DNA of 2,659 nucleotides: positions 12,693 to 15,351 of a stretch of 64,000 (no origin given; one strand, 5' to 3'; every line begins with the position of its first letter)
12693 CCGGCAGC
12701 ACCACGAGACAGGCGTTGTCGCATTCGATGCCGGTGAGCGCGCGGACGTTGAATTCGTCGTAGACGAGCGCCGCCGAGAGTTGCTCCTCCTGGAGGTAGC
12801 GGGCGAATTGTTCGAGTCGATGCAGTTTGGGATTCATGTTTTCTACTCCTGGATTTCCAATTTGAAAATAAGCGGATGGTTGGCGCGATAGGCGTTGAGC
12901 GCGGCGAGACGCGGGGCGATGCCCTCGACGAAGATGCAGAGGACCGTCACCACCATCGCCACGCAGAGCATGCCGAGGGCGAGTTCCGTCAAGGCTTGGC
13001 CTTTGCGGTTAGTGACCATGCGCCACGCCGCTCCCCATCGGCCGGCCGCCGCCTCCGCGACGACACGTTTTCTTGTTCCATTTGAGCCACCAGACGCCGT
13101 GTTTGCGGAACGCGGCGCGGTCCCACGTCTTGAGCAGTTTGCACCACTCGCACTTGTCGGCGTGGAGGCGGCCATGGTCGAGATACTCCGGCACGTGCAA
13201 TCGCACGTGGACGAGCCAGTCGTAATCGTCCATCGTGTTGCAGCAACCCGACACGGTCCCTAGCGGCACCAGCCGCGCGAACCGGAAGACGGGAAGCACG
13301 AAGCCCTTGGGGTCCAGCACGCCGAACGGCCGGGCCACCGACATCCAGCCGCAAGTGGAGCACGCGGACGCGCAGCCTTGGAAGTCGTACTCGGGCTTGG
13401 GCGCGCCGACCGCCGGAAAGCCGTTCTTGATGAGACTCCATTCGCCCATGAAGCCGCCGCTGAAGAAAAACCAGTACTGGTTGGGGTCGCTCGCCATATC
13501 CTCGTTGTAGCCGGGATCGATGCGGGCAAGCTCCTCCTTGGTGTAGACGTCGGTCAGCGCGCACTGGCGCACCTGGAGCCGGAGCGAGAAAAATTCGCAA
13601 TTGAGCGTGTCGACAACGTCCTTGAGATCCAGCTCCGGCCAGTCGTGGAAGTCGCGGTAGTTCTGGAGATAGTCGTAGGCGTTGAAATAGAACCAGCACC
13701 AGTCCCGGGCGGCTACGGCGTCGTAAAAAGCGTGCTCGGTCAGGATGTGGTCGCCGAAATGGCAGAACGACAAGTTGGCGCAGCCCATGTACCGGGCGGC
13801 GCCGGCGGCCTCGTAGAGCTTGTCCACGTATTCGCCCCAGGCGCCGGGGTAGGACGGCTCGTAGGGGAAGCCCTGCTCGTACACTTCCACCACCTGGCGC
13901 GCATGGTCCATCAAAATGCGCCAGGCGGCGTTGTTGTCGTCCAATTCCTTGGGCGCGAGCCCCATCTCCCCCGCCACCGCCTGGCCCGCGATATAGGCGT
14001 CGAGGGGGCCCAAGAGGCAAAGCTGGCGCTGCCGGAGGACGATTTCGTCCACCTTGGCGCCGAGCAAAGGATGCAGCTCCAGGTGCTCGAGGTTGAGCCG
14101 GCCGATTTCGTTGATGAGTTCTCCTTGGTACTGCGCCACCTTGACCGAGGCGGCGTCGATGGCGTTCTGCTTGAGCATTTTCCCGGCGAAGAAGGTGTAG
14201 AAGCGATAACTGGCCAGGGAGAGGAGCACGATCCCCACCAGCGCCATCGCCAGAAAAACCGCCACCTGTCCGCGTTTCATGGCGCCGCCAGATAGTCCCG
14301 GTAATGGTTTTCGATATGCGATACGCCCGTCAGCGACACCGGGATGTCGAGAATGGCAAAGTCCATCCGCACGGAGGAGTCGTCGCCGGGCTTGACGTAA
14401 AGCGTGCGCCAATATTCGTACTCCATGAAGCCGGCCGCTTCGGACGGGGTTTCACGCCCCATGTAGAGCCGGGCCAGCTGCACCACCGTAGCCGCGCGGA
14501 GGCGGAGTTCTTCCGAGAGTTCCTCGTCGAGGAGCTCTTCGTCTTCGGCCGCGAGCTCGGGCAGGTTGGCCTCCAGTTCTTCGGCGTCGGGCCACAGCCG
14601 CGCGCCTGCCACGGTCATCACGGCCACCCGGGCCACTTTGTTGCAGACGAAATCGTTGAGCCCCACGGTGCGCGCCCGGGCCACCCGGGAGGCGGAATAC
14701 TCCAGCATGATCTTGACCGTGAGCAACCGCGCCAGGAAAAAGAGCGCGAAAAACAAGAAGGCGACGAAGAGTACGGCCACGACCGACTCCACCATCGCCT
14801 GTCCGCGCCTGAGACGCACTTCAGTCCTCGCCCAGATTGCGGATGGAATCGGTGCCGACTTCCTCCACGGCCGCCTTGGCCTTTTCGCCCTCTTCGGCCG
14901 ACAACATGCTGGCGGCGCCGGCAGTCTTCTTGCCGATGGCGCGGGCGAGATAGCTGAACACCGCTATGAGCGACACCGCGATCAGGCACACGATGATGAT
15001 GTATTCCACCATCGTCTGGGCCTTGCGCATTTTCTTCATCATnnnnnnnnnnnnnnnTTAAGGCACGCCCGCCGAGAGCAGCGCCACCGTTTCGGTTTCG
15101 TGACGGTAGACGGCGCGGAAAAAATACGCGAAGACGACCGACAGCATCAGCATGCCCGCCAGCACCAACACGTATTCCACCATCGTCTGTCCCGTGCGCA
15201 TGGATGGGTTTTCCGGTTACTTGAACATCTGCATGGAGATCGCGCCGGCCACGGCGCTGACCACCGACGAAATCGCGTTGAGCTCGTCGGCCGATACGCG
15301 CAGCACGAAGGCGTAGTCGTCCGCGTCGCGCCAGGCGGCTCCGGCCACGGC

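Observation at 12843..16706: Orphan Flp/Tad-like pilin operon: five class-III-signal-like proteins plus an unknown secreted protein, with no assembly machinery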

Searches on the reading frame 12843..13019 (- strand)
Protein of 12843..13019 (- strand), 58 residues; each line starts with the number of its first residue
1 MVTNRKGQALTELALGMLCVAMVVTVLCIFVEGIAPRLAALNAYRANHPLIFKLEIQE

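Call 3: search_protein_families(library=pfam, max_evalue=1, proteins=[window:12843-13019:-])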
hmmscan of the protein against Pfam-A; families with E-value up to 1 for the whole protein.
window:12843-13019:- (58 aa): 0 families

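Call 4: search_protein_families(library=ncbifam, max_evalue=1, proteins=[window:12843-13019:-])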
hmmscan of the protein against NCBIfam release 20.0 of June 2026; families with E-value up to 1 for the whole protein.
window:12843-13019:- (58 aa): 1 family
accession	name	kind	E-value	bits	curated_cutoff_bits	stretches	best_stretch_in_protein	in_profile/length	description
NF007660.0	PRK10332.1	equivalog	0.0087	16.6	86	1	2-45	5-48/107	prepilin-type N-terminal cleavage/methylation domain-containing protein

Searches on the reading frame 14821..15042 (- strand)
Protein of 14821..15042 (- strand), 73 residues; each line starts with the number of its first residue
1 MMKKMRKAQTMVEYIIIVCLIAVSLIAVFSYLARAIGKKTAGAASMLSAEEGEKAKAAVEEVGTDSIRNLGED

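Call 3: search_protein_families(library=pfam, max_evalue=1, proteins=[window:14821-15042:-])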
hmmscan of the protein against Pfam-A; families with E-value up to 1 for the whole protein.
window:14821-15042:- (73 aa): 6 families
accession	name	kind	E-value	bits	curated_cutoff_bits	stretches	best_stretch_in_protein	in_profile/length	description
PF04964.19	Flp_Fap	-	0.00019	21.6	32.2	1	7-33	6-32/46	Flp/Fap pilin component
PF13624.11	SurA_N_3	-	0.012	15.9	27.2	1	1-47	1-34/162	SurA-like N-terminal domain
PF20228.3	DUF6587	-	0.045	14.9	27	1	8-53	3-48/82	Family of unknown function (DUF6587)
PF04021.17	Class_IIIsignal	-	0.086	13.3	23.7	1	6-31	1-26/27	Class III signal peptide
PF22251.1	PFF1_TM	-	0.1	12.5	32.3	1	8-61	92-146/300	Vacuolar membrane protease, transmembrane domain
PF14493.12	HTH_40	-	0.17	12.6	27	1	25-70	26-72/89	Helix-turn-helix domain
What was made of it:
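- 14821..15042 (-): FlpB: 73 aa canonical Flp prepilin, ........|QTMVEY, with an acidic C-terminal tail. Flp_Fap scores 21.6 bits in the window, below the cut-off (call 3).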

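Call 4: search_protein_families(library=ncbifam, max_evalue=1, proteins=[window:14821-15042:-])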
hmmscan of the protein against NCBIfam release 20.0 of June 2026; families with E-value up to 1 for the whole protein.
window:14821-15042:- (73 aa): 0 families

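Call 51: search_protein_families(library=pfam, alignment_id=A4, max_evalue=0.01)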
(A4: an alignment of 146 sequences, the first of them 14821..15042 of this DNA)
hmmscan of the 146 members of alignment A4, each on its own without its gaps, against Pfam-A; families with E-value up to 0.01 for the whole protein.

A. member 1, window:14821-15042:- (73 aa): 1 family
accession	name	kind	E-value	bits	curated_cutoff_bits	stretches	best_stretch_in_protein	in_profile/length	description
PF04964.19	Flp_Fap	-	0.00019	21.6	32.2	1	7-33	6-32/46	Flp/Fap pilin component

B. families by the number of members that match (of 146 scanned): 9 families
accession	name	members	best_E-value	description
PF04964.19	Flp_Fap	73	1.2e-10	Flp/Fap pilin component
PF04021.17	Class_IIIsignal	32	0.00028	Class III signal peptide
PF07963.17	N_methyl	4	0.00094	Prokaryotic N-terminal methylation motif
PF07811.17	TadE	3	0.0053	TadE-like protein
PF14493.12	HTH_40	2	0.0093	Helix-turn-helix domain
PF03591.19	AzlC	1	0.00067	AzlC protein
PF20456.3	DUF6709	1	0.00077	Family of unknown function (DUF6709)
PF11356.14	T2SSC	1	0.0058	Type II secretion system protein C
PF23958.1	DUF7287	1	0.0075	Family of unknown function (DUF7287)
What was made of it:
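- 14821..15042 (-): All 73 family members scanned match Flp_Fap at E<=0.01, best 1.2e-10 (call 51).
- On Tad/Flp (type IVc) pilus system: All 73 family members scanned (the window's FlpB and 72 orthologues) match PF04964, best E 1.2e-10 (call 51). The mini protein has the motif (E+5 in 78 of 78), but only 3 members match PF07811 (call 51).
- On Type IVa pilin / T2SS pseudopilin (N-methylation motif): PF07963 matches only 4 of 146 members scanned (call 51).
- Closest known: Type IVa minor-pilin operons. Different: PF07963 matches only 4 of 146 scanned members (call 51).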

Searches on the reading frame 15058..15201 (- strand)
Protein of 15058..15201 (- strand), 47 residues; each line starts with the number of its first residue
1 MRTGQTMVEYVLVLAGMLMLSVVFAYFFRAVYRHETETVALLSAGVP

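Call 3: search_protein_families(library=pfam, max_evalue=1, proteins=[window:15058-15201:-])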
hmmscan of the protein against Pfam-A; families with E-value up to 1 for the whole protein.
window:15058-15201:- (47 aa): 0 families

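Call 4: search_protein_families(library=ncbifam, max_evalue=1, proteins=[window:15058-15201:-])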
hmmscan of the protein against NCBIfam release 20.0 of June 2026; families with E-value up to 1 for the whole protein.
window:15058-15201:- (47 aa): 1 family
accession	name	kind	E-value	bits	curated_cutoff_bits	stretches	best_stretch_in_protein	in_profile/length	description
TIGR01167.1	LPXTG_anchor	domain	0.097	13.4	15.9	1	3-29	5-29/34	LPXTG cell wall anchor domain-containing protein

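Call 48: search_protein_families(library=pfam, alignment_id=A3, max_evalue=0.01)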
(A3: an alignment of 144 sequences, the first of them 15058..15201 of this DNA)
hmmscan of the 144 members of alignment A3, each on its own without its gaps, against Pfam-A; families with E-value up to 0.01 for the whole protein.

A. member 1, window:15058-15201:- (47 aa): 0 families

B. families by the number of members that match (of 144 scanned): 8 families
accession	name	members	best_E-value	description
PF07811.17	TadE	61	2.4e-09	TadE-like protein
PF04021.17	Class_IIIsignal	29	9.7e-07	Class III signal peptide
PF13400.11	Tad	8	0.00021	Putative Flp pilus-assembly TadE/G-like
PF13197.11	DUF4013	2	0.0056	Protein of unknown function (DUF4013)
PF03825.22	Nuc_H_symport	1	0.0023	Nucleoside H+ symporter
PF19607.4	DUF6112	1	0.0026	Family of unknown function (DUF6112)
PF13493.11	DUF4118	1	0.0092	Domain of unknown function (DUF4118)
PF09679.15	TraQ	1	0.0097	Type-F conjugative transfer system pilin chaperone (TraQ)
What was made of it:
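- Flp_Fap matches 73 of 73 FlpB orthologues and TadE matches 61 of 72 TadE orthologues (calls 48, 51).
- Tried and rejected: This was resolved by scanning about 290 orthologues (calls 48, 51).
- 15058..15201 (-): FlpA: 47 aa short Flp-like prepilin, MRTG|QTMVEY. 29 members match Pfam Class_IIIsignal (call 48).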
